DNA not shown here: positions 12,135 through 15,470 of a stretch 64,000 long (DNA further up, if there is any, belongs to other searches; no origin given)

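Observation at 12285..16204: Second transhydroxylase-type pair with inverted gene order and an SCP2-like domain fused to the catalytic subunit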

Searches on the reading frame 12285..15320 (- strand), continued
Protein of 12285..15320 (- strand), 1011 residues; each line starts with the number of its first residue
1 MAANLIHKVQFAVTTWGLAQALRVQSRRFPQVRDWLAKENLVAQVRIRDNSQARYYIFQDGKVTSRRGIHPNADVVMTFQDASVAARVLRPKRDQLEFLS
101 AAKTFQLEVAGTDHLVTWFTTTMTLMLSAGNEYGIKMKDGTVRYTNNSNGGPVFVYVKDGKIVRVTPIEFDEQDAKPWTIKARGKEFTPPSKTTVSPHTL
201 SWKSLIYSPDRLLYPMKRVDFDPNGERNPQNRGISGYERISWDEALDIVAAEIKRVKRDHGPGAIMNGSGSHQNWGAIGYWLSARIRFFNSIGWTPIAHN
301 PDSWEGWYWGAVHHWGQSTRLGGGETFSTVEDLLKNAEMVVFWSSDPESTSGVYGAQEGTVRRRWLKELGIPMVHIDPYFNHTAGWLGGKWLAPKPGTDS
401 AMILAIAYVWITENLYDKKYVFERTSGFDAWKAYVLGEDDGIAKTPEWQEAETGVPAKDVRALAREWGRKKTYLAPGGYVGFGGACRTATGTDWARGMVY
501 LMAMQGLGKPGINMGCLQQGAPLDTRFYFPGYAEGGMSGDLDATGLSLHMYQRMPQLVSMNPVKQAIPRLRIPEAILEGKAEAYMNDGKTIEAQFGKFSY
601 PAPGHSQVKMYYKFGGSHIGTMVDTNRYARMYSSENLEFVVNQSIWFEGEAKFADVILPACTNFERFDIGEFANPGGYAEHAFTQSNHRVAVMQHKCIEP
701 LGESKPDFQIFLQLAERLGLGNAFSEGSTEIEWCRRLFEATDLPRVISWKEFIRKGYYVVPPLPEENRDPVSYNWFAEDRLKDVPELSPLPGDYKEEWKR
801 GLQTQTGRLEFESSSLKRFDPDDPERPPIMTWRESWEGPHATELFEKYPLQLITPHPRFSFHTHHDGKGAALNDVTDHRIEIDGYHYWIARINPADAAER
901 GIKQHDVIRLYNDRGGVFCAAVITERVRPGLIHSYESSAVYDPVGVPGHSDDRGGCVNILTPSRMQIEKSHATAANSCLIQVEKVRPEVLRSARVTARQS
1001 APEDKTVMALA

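Call 56: list_cluster_members(proteins=[window:12288-15320:-, P0192, P0194, P0195, P0198, P0271, P0210, P0218])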
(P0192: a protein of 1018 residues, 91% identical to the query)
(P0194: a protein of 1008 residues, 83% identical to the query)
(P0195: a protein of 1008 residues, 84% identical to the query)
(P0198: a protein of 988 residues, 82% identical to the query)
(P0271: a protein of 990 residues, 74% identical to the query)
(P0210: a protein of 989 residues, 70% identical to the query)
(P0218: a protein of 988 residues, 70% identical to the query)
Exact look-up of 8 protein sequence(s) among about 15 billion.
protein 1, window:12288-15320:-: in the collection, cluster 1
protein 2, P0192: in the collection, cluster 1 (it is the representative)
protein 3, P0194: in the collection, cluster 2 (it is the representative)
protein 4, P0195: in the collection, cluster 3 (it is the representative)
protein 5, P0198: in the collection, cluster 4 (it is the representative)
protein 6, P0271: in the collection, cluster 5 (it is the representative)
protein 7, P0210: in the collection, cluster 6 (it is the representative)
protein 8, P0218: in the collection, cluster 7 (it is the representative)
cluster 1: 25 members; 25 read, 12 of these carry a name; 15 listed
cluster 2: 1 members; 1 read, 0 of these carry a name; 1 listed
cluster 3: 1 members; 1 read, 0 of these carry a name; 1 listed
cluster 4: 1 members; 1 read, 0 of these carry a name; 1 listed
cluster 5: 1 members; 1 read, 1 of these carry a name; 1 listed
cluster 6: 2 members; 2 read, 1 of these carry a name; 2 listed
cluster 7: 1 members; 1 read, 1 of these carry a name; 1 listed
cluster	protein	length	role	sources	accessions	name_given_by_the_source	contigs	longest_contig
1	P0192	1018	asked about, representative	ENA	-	-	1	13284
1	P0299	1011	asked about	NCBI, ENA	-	-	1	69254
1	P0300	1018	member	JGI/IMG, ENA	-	trimethylamine-N-oxide reductase (cytochrome c)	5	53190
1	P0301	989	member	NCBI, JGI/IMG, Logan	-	trimethylamine-N-oxide reductase (cytochrome c)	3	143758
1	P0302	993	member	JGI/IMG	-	molybdopterin guanine dinucleotide-containing S/N-oxide reductase-like protein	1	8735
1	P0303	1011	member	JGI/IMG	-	molybdopterin guanine dinucleotide-containing S/N-oxide reductase-like protein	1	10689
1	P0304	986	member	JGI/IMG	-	molybdopterin guanine dinucleotide-containing S/N-oxide reductase-like protein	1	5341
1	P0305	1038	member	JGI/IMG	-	trimethylamine-N-oxide reductase (cytochrome c)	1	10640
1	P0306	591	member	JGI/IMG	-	trimethylamine-N-oxide reductase (cytochrome c)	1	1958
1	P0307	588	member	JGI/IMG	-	trimethylamine-N-oxide reductase (cytochrome c)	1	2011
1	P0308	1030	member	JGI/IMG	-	molybdopterin guanine dinucleotide-containing S/N-oxide reductase-like protein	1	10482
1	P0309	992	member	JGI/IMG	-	molybdopterin guanine dinucleotide-containing S/N-oxide reductase-like protein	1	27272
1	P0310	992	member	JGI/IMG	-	molybdopterin guanine dinucleotide-containing S/N-oxide reductase-like protein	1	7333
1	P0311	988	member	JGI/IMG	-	molybdopterin guanine dinucleotide-containing S/N-oxide reductase-like protein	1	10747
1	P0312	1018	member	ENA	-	-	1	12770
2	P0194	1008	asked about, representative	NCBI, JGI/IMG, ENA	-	-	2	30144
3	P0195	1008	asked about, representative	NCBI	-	-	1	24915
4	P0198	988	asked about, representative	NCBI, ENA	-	-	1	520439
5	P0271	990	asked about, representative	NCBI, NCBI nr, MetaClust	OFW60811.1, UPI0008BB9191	MAG: pyrogallol hydroxytransferase large subunit [Actinobacteria bacterium RBG_16_64_13] | status=active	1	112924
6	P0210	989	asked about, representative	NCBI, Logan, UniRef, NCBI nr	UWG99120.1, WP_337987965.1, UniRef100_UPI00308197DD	molybdopterin-dependent oxidoreductase [Dehalobacter sp. DCM] | molybdopterin-dependent oxidoreductase n=1 Tax=Dehalobacter sp. DCM TaxID=2907827 ...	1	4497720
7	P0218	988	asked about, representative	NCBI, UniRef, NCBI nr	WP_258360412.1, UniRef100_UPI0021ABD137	molybdopterin-dependent oxidoreductase [Moorella sulfitireducens] | molybdopterin-dependent oxidoreductase n=1 Tax=Neomoorella sulfitireducens TaxID=2972948 ...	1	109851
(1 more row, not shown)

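Call 69: search_protein_families(library=pfam, proteins=[L076:688-2283:+, L076:2238-2645:+, L076:6653-7078:+, L076:7075-8094:+, L076:8134-8694:+, L076:8706-9599:+, L076:9473-10315:-], max_evalue=0.001)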
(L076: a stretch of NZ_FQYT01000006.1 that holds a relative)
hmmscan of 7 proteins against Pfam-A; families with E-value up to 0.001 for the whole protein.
L076:688-2283:+ (531 aa): 3 families
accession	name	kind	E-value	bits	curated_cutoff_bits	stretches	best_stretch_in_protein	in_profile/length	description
PF03109.22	ABC1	-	5.5e-73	245.5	22.9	1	70-311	1-241/244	ABC1 atypical kinase-like domain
PF01163.29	RIO1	-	0.00012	22.2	22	0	211-295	78-162/187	RIO domain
PF06176.17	WaaY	-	0.00021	21.5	20.3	1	197-281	102-178/229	Lipopolysaccharide core biosynthesis protein (WaaY)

L076:2238-2645:+ (135 aa): 1 family
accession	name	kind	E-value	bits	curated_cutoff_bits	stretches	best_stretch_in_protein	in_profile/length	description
PF01219.24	DAGK_prokar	-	1.7e-31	108.5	22.3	1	31-132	1-102/102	Prokaryotic diacylglycerol kinase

L076:6653-7078:+ (141 aa): 0 families

L076:7075-8094:+ (339 aa): 1 family
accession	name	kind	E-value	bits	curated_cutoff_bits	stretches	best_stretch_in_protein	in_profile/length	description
PF00348.22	polyprenyl_synt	-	9.7e-63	212.1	27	1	44-289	3-249/251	Polyprenyl synthetase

L076:8134-8694:+ (186 aa): 7 families
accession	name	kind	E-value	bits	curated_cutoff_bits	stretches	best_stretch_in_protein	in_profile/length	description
PF13183.11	Fer4_8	-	2.7e-11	44.2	27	1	25-86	2-68/68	4Fe-4S dicluster domain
PF13534.11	Fer4_17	-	3.3e-10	40.8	22.2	1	28-87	2-61/61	4Fe-4S dicluster domain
PF13187.11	Fer4_9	-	5.3e-10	39.6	27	1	27-85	1-50/52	4Fe-4S dicluster domain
PF13237.11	Fer4_10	-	1.2e-06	28.8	25.5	1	26-83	7-53/53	4Fe-4S dicluster domain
PF12838.12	Fer4_7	-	4.6e-06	27.4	27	1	28-86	2-52/52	4Fe-4S dicluster domain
PF25160.1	LdpA_Fe-S-bd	-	9e-06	25.8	27.6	1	18-41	19-41/49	LdpA Fe-S cluster-binding domain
PF14697.11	Fer4_21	-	0.00025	21.5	35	0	11-45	23-58/59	4Fe-4S dicluster domain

L076:8706-9599:+ (297 aa): 1 family
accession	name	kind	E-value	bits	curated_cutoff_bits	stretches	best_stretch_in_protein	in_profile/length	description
PF02754.22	CCG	-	9.9e-23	80.5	20.6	2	147-237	1-85/85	Cysteine-rich domain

L076:9473-10315:- (280 aa): 0 families

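Call 71: find_encoding_contigs(protein=P0210, flank=9000, max_places=1)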
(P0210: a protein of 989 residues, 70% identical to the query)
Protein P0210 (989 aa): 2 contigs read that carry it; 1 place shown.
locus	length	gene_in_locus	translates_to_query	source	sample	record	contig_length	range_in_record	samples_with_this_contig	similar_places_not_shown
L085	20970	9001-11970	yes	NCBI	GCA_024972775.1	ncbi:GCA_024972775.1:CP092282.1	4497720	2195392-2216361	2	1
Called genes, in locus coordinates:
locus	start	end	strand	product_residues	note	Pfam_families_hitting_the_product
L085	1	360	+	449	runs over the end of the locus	PF00860:Xan_ur_permease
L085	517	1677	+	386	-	PF01208:URO-D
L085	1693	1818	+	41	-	-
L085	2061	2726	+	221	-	PF01144:CoA_trans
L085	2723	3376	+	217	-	PF01144:CoA_trans, PF13336:AcetylCoA_hyd_C (weak)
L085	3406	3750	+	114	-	PF07883:Cupin_2, PF21621:MPI_cupin_dom (weak)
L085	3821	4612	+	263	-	PF00106:adh_short, PF08659:KR, PF13561:adh_short_C2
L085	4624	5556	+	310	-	PF01210:NAD_Gly3P_dh_N (weak), PF02737:3HCDH_N, PF00725:3HCDH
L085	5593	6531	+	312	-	PF04199:Cyclase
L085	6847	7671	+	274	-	PF05853:BKACE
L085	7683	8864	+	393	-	PF00108:Thiolase_N, PF00109:ketoacyl-synt (faint), PF02803:Thiolase_C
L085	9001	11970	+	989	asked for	PF21423:AhtL-like_1st, PF00384:Molybdopterin, PF01568:Molydop_binding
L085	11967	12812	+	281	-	PF12838:Fer4_7 (faint), PF13187:Fer4_9 (faint), PF13247:Fer4_11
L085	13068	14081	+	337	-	PF00044:Gp_dh_N, PF02800:Gp_dh_C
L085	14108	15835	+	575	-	PF00224:PK, PF03328:HpcH_HpaI (weak), PF02887:PK_C, PF00391:PEP-utilizers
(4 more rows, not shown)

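Call 72: find_encoding_contigs(protein=P0218, flank=9000, max_places=1)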
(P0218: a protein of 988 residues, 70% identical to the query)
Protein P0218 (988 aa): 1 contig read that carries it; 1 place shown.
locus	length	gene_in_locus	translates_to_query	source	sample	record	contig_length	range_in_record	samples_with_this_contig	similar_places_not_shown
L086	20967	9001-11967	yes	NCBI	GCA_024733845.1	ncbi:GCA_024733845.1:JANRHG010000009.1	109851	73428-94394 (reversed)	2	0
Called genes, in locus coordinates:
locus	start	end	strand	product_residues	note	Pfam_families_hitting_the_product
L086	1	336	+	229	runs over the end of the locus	PF00072:Response_reg, PF00486:Trans_reg_C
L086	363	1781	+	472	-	PF00672:HAMP, PF00512:HisKA, PF02518:HATPase_c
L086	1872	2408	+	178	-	PF07875:Coat_F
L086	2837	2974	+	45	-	PF23548:Zn_ribbon_FGT1_2 (faint), PF24460:DUF7575 (faint)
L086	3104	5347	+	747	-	PF04879:Molybdop_Fe4S4, PF00384:Molybdopterin, PF01568:Molydop_binding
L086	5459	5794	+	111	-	PF13247:Fer4_11 (weak)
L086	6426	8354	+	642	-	PF06506:PrpR_N, PF00989:PAS, PF13426:PAS_9 (weak), PF00158:Sigma54_activat, PF14532:Sigma54_activ_2, PF00004:AAA (weak), PF25601:AAA_lid_14, PF02954:HTH_8, +3 more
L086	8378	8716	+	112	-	PF12986:DUF3870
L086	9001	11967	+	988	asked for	PF21423:AhtL-like_1st, PF00384:Molybdopterin, PF01568:Molydop_binding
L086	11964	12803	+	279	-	PF00037:Fer4 (faint), PF13237:Fer4_10 (faint), PF12838:Fer4_7 (faint), PF13187:Fer4_9 (faint), PF13247:Fer4_11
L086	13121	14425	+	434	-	PF06808:DctM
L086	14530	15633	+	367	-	PF03480:DctP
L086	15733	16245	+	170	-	PF04290:DctQ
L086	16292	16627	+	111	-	PF05899:Cupin_3 (weak), PF07883:Cupin_2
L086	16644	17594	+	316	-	PF01210:NAD_Gly3P_dh_N (faint), PF02737:3HCDH_N, PF03446:NAD_binding_2 (weak), PF00725:3HCDH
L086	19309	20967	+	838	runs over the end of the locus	PF21423:AhtL-like_1st, PF00384:Molybdopterin, PF01568:Molydop_binding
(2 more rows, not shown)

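Call 73: find_encoding_contigs(protein=P0185, flank=9000, max_places=1)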
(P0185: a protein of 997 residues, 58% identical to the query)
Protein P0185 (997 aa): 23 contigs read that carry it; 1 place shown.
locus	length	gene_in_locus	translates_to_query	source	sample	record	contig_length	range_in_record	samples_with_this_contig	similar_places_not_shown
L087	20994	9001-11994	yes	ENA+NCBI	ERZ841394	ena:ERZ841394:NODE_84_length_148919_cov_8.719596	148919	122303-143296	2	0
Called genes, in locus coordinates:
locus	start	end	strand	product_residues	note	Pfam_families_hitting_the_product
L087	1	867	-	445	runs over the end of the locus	PF12867:DinB_2, PF03781:FGE-sulfatase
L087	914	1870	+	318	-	PF00534:Glycos_transf_1, PF13692:Glyco_trans_1_4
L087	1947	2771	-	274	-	PF00528:BPD_transp_1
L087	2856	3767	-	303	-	PF12974:Phosphonate-bd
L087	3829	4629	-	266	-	PF03193:RsgA_GTPase (weak), PF00005:ABC_tran, PF13555:AAA_29 (weak), PF13304:AAA_21 (faint)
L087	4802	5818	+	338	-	PF00389:2-Hacid_dh, PF02826:2-Hacid_dh_C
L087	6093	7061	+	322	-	PF16868:NMT1_3, PF09084:NMT1 (weak)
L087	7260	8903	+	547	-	PF06808:DctM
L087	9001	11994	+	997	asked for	PF21423:AhtL-like_1st, PF00384:Molybdopterin, PF01568:Molydop_binding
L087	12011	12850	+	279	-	PF13247:Fer4_11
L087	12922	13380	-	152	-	PF01625:PMSR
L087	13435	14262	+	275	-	PF00903:Glyoxalase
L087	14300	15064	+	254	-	PF09339:HTH_IclR (weak), PF01614:IclR_C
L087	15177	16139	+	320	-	PF02401:LYTB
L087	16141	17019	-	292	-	PF00494:SQS_PSY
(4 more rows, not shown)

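Call 81: search_dna_similar(query=window:12288-15320:-, collection=plasmids, mode=protein, max_evalue=1e-50, max_rows=30)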
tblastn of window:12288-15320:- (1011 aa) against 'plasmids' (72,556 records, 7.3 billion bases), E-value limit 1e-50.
Records with a match: 175; places in all: 188; records where one place covers at least 80% of the query: 41.
Best place of each record, by identity: <60% 175.
By first word of the organism name: Escherichia 43; Pantoea 34; Rhizobium 29; Klebsiella 6; Vibrio 6; Azospirillum 5; Shinella 5; Proteus 5; Agrobacterium 4; Cereibacter 3; and 24 more.
By predicted mobility (MOB-suite, as given by PLSDB): non-mobilizable 112; conjugative 37; mobilizable 26.
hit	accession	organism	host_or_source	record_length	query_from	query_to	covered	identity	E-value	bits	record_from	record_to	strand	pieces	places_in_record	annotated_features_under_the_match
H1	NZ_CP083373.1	Ensifer canadensis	Melilotus albus,Cell Culture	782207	6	984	97%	55.3%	0e+0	1112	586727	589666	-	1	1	molybdopterin-dependent oxidoreductase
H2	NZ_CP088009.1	Rhizobium sp. T136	Melilotus albus,Cell culture,root nodule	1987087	17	994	97%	54.7%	0e+0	1103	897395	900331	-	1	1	none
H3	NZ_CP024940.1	Paraburkholderia hospita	soil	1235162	1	994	98%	53.6%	0e+0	1099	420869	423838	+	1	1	record has no annotation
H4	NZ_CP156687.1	Burkholderia stagnalis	Bacterial cells,soils collected in ...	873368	16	986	96%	54.8%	0e+0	1097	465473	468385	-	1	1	molybdopterin-dependent oxidoreductase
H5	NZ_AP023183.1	Paraburkholderia sp. PGU19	Physopelta gutta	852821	1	984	97%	53.5%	0e+0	1083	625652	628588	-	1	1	molybdopterin-dependent oxidoreductase | hypothetical protein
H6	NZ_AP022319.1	Burkholderia sp. THE68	Togo hemipterus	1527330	5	993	98%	52.8%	0e+0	1081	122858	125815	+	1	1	none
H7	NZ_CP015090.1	Salipiger abyssi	single cell,marine seawater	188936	4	984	97%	52.0%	0e+0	1018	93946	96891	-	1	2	molybdopterin-dependent oxidoreductase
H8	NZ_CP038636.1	Cupriavidus oxalaticus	whole organism,sewage sludge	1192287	6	984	97%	51.9%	0e+0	1061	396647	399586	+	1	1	none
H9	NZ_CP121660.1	Sinorhizobium terangae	Desmanthus virgatus,cell culture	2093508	145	986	83%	59.2%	0e+0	1034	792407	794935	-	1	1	none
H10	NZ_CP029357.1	Azospirillum thermophilum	cell culture,hot spring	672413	151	984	82%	29.6%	3e-74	276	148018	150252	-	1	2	torA: trimethylamine-N-oxide reductase TorA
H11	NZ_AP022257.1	Klebsiella sp. WP8-S18-ESBL-06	-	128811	157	992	83%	29.2%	5e-70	263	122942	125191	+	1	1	torA: trimethylamine-N-oxide reductase TorA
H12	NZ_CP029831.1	Azospirillum ramasamyi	single cell,Cow dung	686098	126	985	85%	28.1%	2e-64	246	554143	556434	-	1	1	molybdopterin-dependent oxidoreductase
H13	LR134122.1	Klebsiella aerogenes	not available: to be reported later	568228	157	992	83%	28.8%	8e-68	257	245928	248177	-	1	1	dorA: Trimethylamine-N-oxide reductase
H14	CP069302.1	Shinella sp. PSBB067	monoisolate,Minnesota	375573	117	985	86%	27.7%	1e-60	235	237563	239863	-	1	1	molybdopterin-dependent oxidoreductase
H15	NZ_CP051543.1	Paracoccus sanguinis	cell culture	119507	143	985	83%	28.5%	7e-72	269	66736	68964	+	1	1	molybdopterin-dependent oxidoreductase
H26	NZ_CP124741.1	Escherichia coli O157:H7 str. EDL933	Homo sapiens,feces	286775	201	985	78%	29.8%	4e-65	249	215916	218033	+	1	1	dmsA: dimethylsulfoxide reductase subunit A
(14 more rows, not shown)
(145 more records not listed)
